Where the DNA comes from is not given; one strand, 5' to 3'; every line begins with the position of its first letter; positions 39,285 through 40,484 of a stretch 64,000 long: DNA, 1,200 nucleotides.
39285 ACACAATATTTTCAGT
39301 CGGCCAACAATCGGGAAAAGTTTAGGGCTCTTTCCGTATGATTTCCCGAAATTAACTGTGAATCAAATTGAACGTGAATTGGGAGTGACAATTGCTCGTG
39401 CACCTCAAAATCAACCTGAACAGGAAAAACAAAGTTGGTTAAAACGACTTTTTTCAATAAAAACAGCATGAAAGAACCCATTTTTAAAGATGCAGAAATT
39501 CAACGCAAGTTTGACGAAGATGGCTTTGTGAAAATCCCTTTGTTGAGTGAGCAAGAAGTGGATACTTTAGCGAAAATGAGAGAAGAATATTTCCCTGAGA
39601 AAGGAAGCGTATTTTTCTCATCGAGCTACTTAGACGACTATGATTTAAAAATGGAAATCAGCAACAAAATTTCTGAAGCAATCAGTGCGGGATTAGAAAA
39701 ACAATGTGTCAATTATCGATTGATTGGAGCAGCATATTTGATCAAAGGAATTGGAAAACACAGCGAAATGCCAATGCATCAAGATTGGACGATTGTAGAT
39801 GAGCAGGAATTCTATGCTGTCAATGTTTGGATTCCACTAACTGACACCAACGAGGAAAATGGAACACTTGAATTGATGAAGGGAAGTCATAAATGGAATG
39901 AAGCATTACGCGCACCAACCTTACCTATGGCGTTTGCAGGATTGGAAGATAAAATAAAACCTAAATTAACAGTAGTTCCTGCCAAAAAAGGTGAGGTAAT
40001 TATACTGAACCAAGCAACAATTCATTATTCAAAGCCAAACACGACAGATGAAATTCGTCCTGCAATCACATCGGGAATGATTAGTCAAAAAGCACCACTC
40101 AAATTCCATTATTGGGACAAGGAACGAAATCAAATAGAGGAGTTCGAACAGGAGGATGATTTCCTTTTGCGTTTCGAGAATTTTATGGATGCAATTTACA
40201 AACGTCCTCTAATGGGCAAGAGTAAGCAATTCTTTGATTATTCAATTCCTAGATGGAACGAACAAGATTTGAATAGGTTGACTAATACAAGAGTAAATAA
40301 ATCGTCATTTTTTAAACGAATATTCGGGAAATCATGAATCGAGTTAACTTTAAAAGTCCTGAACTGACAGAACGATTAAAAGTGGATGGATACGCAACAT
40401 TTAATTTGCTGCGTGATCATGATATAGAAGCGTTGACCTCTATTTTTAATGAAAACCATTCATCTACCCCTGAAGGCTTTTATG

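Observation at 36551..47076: Nine PhyH-type Fe(II)/2OG dioxygenase domains built around an ABC (wzm/wzt) glycan exporter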

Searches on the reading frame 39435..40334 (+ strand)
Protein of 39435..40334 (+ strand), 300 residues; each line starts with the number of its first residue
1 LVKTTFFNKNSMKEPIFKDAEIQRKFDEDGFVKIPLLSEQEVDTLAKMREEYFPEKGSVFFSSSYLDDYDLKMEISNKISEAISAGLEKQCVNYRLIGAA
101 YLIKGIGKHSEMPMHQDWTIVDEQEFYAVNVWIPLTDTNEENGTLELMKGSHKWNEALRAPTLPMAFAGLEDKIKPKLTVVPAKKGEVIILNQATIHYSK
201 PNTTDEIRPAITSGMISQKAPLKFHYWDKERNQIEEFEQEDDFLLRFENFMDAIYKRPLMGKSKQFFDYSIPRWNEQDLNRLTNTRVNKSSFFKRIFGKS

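Call 6: search_protein_families(library=pfam, proteins=[window:39435-40334:+], max_evalue=0.1)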
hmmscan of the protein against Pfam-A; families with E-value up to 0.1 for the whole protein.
window:39435-40334:+ (300 aa): 1 family
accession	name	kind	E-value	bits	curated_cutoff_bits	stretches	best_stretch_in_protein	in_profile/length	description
PF05721.19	PhyH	-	1.2e-22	81.7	22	1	26-210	1-213/213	Phytanoyl-CoA dioxygenase (PhyH)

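Call 16: find_homologous_proteins(query=window:39468-40334:+, max_evalue=0.00001)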
Query window:39468-40334:+ (289 aa): 205 proteins with E <= 0.00001 among 483 candidates; the best 120 are listed.
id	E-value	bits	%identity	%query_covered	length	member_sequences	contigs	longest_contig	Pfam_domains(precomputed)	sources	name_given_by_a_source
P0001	1.3e-192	656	100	100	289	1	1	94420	PF05721.20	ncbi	-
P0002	1.2e-180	617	93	100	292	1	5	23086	PF05721.20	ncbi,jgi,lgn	ncbi:MAG: hypothetical protein ACI865_002334 [Flavobacteriaceae bacterium]|jgi:hypothetical protein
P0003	8.4e-176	601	91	100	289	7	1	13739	PF05721.20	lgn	-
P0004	2.0e-173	593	89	100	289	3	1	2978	PF05721.20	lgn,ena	-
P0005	8.1e-170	581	88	100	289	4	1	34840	PF05721.20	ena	-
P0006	3.3e-166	569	86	100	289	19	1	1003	PF05721.20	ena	-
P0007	4.0e-165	566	85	100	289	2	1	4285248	PF05721.20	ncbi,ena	-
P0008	4.2e-165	566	85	100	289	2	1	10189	PF05721.20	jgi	jgi:hypothetical protein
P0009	6.1e-164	562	86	100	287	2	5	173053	PF05721.20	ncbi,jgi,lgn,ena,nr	ncbi:MAG: phytanoyl-CoA dioxygenase family protein [Fluviicola sp.]|nr:phytanoyl-CoA dioxygenase fam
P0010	7.1e-164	562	85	100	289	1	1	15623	PF05721.20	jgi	jgi:hypothetical protein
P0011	1.0e-163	561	85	100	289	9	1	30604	PF05721.20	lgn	-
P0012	1.6e-163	560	84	100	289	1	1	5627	PF05721.20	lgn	-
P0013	1.7e-163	560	85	100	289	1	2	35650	PF05721.20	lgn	-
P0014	3.3e-162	556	83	100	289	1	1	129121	PF05721.20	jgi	jgi:hypothetical protein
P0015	4.6e-160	549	84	99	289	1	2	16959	PF05721.20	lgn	-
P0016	4.8e-160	549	82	100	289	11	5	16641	PF05721.20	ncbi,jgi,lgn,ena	-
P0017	8.6e-160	548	83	100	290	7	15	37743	PF05721.20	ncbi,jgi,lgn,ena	-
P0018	7.3e-159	545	82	100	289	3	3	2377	PF05721.20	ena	-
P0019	8.2e-158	542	81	100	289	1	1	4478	PF05721.20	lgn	-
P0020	9.5e-158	542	81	100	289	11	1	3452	PF05721.20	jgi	jgi:Phytanoyl-CoA dioxygenase (PhyH)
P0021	3.1e-156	537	80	100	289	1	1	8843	PF05721.20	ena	-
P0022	6.6e-156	536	80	100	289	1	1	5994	PF05721.20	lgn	-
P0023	2.9e-155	533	81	100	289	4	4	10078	PF05721.20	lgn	-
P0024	3.2e-154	530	80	99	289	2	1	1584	PF05721.20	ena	-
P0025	3.6e-154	530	80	100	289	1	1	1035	PF05721.20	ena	-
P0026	4.0e-154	530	80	100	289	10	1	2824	PF05721.20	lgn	-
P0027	7.5e-151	519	78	100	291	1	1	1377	PF05721.20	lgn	-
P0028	2.0e-150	518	79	99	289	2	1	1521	PF05721.20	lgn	-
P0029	3.6e-148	510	76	100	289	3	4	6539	PF05721.20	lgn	-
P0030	1.5e-141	488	76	100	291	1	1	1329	PF05721.20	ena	-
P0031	1.3e-140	485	75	100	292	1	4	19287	PF05721.20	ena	-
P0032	2.7e-139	481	75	100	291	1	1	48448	PF05721.20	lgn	-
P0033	8.1e-138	476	73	100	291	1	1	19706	PF05721.20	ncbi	ncbi:MAG: phytanoyl-CoA dioxygenase family protein [Crocinitomicaceae bacterium]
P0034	1.1e-137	476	72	100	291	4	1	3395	PF05721.20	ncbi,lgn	-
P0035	7.2e-136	470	71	100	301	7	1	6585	PF05721.20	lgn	-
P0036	1.5e-135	469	72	100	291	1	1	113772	PF05721.20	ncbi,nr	ncbi:MAG: phytanoyl-CoA dioxygenase family protein [Crocinitomicaceae bacterium]|nr:phytanoyl-CoA di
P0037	8.5e-135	466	71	100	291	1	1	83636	PF05721.20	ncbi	-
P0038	1.1e-134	466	72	100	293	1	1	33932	PF05721.20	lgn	-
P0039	1.5e-134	465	71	100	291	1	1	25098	PF05721.20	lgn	-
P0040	8.8e-118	410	64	100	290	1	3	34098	PF05721.20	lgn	-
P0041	1.7e-117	410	63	100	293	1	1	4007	PF05721.20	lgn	-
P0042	2.1e-114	399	62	100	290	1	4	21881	PF05721.20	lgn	-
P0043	8.4e-114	397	60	100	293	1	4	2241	PF05721.20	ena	-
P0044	3.4e-112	392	61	100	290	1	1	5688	PF05721.20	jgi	jgi:hypothetical protein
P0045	1.2e-111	390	60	99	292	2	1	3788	PF05721.20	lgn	-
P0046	1.6e-111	390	59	100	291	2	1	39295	PF05721.20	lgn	-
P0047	3.6e-111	389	60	99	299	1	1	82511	PF05721.20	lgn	-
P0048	4.9e-110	385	59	100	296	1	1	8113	PF05721.20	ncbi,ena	-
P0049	5.5e-109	382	60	99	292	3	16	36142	PF05721.20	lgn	-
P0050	2.7e-108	379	60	100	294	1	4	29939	PF05721.20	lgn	-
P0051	2.6e-107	376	56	100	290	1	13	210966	PF05721.20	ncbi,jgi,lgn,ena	jgi:hypothetical protein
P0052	5.1e-107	375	57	100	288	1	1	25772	PF05721.20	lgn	-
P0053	2.0e-106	373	60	100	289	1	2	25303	PF05721.20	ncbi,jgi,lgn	ncbi:MAG: hypothetical protein ACI857_000273 [Arenicella sp.]|jgi:hypothetical protein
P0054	9.0e-106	371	57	100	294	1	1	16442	PF05721.20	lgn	-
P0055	1.4e-105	370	56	100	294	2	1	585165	PF05721.20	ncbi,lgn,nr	ncbi:MAG: phytanoyl-CoA dioxygenase family protein [Crocinitomicaceae bacterium]|nr:phytanoyl-CoA di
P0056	1.4e-105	370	58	100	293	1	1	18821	PF05721.20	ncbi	-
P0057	1.3e-103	364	58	100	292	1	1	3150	PF05721.20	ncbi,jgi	ncbi:MAG: hypothetical protein ACI837_003584 [Crocinitomicaceae bacterium]|jgi:hypothetical protein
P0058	2.0e-103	363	57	99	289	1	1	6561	PF05721.20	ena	-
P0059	3.1e-102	359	57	99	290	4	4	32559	PF05721.20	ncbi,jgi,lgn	ncbi:MAG: hypothetical protein ACI828_001477 [Flavobacteriales bacterium]|jgi:hypothetical protein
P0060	8.2e-102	358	57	99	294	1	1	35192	PF05721.20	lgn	-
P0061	1.3e-101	357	56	99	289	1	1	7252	PF05721.20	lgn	-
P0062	9.8e-101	355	59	98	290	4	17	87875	PF05721.20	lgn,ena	-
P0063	3.2e-100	353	54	99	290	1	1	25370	PF05721.20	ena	-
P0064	2.3e-98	347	54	100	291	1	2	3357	PF05721.20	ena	-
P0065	4.0e-98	346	56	100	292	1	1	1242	PF05721.20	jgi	jgi:hypothetical protein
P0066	2.7e-97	343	56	94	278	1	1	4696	PF05721.20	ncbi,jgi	-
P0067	5.0e-97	342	53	99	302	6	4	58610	PF05721.20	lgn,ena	-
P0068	7.9e-97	342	54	96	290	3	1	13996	PF05721.20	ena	-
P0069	1.1e-96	341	55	99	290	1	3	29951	PF05721.20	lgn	-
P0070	1.5e-95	337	53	99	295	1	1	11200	PF05721.20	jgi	jgi:hypothetical protein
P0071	1.9e-94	334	51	100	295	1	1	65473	PF05721.20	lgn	-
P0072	2.0e-93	331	52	100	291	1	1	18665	PF05721.20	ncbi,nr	ncbi:MAG: phytanoyl-CoA dioxygenase family protein [Flavobacteriales bacterium]|nr:phytanoyl-CoA dio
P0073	3.0e-93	330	52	99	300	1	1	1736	PF05721.20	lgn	-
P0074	5.6e-93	329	53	99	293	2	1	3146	PF05721.20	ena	-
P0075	6.2e-93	329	51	99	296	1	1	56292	PF05721.20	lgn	-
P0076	1.2e-92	328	52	100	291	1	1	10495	PF05721.20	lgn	-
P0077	2.3e-92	327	54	99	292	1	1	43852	PF05721.20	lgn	-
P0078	7.7e-92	325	52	99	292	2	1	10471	PF05721.20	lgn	-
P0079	2.0e-91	324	51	99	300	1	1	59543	PF05721.20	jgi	jgi:hypothetical protein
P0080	4.8e-91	323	51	100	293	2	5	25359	PF05721.20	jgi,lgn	jgi:ectoine hydroxylase-related dioxygenase (phytanoyl-CoA dioxygenase family)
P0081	5.4e-91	323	51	98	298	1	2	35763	PF05721.20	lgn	-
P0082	1.0e-90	322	53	93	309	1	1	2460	PF05721.20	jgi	jgi:hypothetical protein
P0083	2.1e-90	321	53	95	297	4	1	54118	PF05721.20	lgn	-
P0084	3.2e-90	320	53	99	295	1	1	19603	PF05721.20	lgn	-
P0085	3.3e-90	320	50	98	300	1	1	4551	PF05721.20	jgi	jgi:hypothetical protein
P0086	4.0e-89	316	51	99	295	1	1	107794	PF05721.20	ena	-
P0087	7.9e-89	315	51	99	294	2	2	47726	PF05721.20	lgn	-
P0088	9.1e-89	315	51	99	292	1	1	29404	PF05721.20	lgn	-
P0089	1.7e-88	314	50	98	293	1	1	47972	PF05721.20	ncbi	-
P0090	1.8e-88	314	51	97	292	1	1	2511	PF05721.20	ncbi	-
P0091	2.1e-88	314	52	94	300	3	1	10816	PF05721.20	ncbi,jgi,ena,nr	ncbi:MAG: phytanoyl-CoA dioxygenase family protein [Flavobacteriales bacterium]|nr:phytanoyl-CoA dio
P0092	4.3e-88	313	52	95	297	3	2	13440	PF05721.20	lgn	-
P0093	9.8e-88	312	50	98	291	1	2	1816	PF05721.20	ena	-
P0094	1.1e-87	312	51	96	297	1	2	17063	PF05721.20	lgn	-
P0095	2.9e-87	310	51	98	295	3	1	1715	PF05721.20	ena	-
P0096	3.7e-87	310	51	94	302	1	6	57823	PF05721.20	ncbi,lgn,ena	-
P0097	3.8e-87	310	51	99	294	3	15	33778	PF05721.20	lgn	-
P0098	4.0e-87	310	52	92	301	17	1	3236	PF05721.20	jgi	jgi:hypothetical protein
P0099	4.6e-87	310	49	93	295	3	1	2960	PF05721.20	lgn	-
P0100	4.7e-87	310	54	87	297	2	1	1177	PF05721.20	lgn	-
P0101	5.5e-87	309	51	95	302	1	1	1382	PF05721.20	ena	-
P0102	7.5e-87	309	50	99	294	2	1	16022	PF05721.20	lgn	-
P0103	1.3e-86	308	55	87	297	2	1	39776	PF05721.20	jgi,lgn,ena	-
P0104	1.8e-86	308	54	86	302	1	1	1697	PF05721.20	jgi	jgi:phytanoyl-CoA dioxygenase PhyH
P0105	1.8e-86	308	51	94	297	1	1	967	PF05721.20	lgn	-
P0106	3.4e-86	307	50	99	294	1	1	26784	PF05721.20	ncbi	-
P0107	4.3e-86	306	50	99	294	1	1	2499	PF05721.20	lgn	-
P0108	4.7e-86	306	51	97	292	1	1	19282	PF05721.20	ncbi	-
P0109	5.1e-86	306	50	96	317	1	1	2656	PF05721.20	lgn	-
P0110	5.4e-86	306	51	93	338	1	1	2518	PF05721.20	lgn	-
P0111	1.6e-85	305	51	98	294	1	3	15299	PF05721.20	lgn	-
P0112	1.6e-85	305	52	89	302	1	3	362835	PF05721.20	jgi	-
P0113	1.7e-85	305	52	94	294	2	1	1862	PF05721.20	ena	-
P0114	1.9e-85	304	55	87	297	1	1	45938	PF05721.20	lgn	-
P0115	2.2e-85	304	55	87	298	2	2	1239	PF05721.20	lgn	-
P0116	4.5e-85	303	51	93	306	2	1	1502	PF05721.20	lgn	-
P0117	4.9e-85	303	55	87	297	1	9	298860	PF05721.20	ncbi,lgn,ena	-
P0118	5.5e-85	303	50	99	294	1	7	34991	PF05721.20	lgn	-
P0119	1.1e-84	302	54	87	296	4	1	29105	PF05721.20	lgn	-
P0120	1.5e-84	301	50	94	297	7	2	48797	PF05721.20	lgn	-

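Call 17: find_encoding_contigs(protein=P0007, flank=10000, max_places=2)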
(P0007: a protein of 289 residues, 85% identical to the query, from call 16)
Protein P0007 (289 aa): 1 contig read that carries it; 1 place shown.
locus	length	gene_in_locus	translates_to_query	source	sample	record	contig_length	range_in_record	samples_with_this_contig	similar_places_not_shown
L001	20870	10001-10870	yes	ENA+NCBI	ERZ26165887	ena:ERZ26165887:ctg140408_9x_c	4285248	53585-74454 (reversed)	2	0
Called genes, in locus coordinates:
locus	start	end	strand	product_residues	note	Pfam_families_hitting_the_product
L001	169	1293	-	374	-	PF01041:DegT_DnrJ_EryC1, PF00155:Aminotran_1_2 (weak)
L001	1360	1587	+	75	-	-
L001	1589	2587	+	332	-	PF08545:ACP_syn_III, PF08541:ACP_syn_III_C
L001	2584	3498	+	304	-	PF00535:Glycos_transf_2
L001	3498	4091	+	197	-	PF13302:Acetyltransf_3, PF13420:Acetyltransf_4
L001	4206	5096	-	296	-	-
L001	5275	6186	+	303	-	PF00535:Glycos_transf_2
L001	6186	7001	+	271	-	PF01061:ABC2_membrane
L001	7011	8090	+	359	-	PF05721:PhyH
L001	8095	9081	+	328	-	PF05721:PhyH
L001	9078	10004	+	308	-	PF05721:PhyH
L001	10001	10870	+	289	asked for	PF05721:PhyH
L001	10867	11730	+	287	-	PF05721:PhyH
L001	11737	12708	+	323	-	PF01209:Ubie_methyltran, PF02353:CMAS, PF13489:Methyltransf_23, PF13847:Methyltransf_31, PF08241:Methyltransf_11, PF08242:Methyltransf_12, PF13649:Methyltransf_25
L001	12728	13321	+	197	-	PF01583:APS_kinase, PF13238:AAA_18, PF13671:AAA_33 (weak)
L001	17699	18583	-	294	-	PF05721:PhyH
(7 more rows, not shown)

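Call 18: find_encoding_contigs(protein=P0055, flank=10000, max_places=2)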
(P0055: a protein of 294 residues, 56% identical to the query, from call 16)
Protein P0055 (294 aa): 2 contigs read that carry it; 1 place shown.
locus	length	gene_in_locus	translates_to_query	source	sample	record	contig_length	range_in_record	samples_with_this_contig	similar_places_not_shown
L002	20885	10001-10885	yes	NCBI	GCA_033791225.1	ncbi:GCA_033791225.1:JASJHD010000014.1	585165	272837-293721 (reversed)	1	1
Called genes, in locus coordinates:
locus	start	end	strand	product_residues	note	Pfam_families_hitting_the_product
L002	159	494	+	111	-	-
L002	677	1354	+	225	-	PF01648:ACPS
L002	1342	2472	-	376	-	PF01041:DegT_DnrJ_EryC1, PF00155:Aminotran_1_2, PF00266:Aminotran_5 (faint)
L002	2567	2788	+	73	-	-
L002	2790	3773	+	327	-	PF08545:ACP_syn_III, PF08541:ACP_syn_III_C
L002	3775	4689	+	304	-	PF00535:Glycos_transf_2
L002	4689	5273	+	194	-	PF13302:Acetyltransf_3, PF13420:Acetyltransf_4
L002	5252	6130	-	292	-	-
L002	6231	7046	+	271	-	PF01061:ABC2_membrane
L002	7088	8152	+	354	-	PF05721:PhyH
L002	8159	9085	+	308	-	PF05721:PhyH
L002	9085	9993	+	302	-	PF05721:PhyH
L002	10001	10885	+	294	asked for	PF05721:PhyH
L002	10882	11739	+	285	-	PF05721:PhyH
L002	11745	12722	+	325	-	PF01209:Ubie_methyltran (weak), PF02353:CMAS, PF13489:Methyltransf_23, PF13847:Methyltransf_31, PF08241:Methyltransf_11, PF08242:Methyltransf_12, PF13649:Methyltransf_25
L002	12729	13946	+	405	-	PF00005:ABC_tran, PF14524:Wzt_C (weak)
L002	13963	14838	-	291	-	PF05721:PhyH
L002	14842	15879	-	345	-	PF05721:PhyH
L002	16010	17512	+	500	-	PF05090:HTTM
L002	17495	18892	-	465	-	PF13186:SPASM, PF04055:Radical_SAM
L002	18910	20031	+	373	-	-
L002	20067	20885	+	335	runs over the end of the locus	-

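Call 21: search_solved_structures(query=A1, max_evalue=0.01, show_alignments=2)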
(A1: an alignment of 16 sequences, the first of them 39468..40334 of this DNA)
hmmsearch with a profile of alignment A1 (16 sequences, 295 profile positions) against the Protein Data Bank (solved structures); distinct sequences matched with E-value up to 0.01: 40.
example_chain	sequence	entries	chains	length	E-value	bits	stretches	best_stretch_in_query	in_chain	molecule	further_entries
2opw_A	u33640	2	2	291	1.2e-15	60.8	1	86-207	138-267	PHYHD1 protein | Phytanoyl-CoA dioxygenase domain-containing protein 1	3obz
9c9n_A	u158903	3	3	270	6.5e-15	58.3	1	82-205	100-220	Fe/2-OG dependent dioxygenase MysH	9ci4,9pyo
9pze_A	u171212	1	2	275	6.9e-15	58.3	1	82-205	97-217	Fe/2-OG dependent dioxygenase MysH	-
2a1x_A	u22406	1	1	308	2.6e-10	43.3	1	88-217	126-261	Phytanoyl-CoA dioxygenase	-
5epa_A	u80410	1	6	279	4.7e-10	42.4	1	89-211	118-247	SnoK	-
6zyk_A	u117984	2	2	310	3.3e-09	39.6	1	96-202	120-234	Monooxygenase | Uncharacterized protein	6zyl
4xab_A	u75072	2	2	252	5.1e-09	39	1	91-211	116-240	EvdO2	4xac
4xaa_A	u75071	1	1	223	1.3e-08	37.7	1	87-205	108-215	Putative oxygenase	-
6ec3_A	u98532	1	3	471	4.8e-08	35.8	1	89-204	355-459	Methyltransferase domain-containing protein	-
3gja_A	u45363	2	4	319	2.7e-06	30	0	118-143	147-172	CytC3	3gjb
7fcb_C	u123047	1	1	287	6.6e-06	28.8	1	15-203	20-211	2-oxoglutarate/Fe(II)-dependent dioxygenase SptF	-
5nch_A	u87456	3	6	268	8.9e-06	28.3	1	116-197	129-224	Leucine hydroxylase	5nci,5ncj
7eyw_C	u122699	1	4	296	1.9e-05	27.2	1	67-203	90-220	2-oxoglutarate/Fe(II)-dependent dioxygenase SptF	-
7de0_B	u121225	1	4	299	2.7e-05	26.8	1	116-145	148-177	FtmOx1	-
7eyr_C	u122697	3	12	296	2.7e-05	26.7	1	68-203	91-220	2-oxoglutarate/Fe(II)-dependent dioxygenase SptF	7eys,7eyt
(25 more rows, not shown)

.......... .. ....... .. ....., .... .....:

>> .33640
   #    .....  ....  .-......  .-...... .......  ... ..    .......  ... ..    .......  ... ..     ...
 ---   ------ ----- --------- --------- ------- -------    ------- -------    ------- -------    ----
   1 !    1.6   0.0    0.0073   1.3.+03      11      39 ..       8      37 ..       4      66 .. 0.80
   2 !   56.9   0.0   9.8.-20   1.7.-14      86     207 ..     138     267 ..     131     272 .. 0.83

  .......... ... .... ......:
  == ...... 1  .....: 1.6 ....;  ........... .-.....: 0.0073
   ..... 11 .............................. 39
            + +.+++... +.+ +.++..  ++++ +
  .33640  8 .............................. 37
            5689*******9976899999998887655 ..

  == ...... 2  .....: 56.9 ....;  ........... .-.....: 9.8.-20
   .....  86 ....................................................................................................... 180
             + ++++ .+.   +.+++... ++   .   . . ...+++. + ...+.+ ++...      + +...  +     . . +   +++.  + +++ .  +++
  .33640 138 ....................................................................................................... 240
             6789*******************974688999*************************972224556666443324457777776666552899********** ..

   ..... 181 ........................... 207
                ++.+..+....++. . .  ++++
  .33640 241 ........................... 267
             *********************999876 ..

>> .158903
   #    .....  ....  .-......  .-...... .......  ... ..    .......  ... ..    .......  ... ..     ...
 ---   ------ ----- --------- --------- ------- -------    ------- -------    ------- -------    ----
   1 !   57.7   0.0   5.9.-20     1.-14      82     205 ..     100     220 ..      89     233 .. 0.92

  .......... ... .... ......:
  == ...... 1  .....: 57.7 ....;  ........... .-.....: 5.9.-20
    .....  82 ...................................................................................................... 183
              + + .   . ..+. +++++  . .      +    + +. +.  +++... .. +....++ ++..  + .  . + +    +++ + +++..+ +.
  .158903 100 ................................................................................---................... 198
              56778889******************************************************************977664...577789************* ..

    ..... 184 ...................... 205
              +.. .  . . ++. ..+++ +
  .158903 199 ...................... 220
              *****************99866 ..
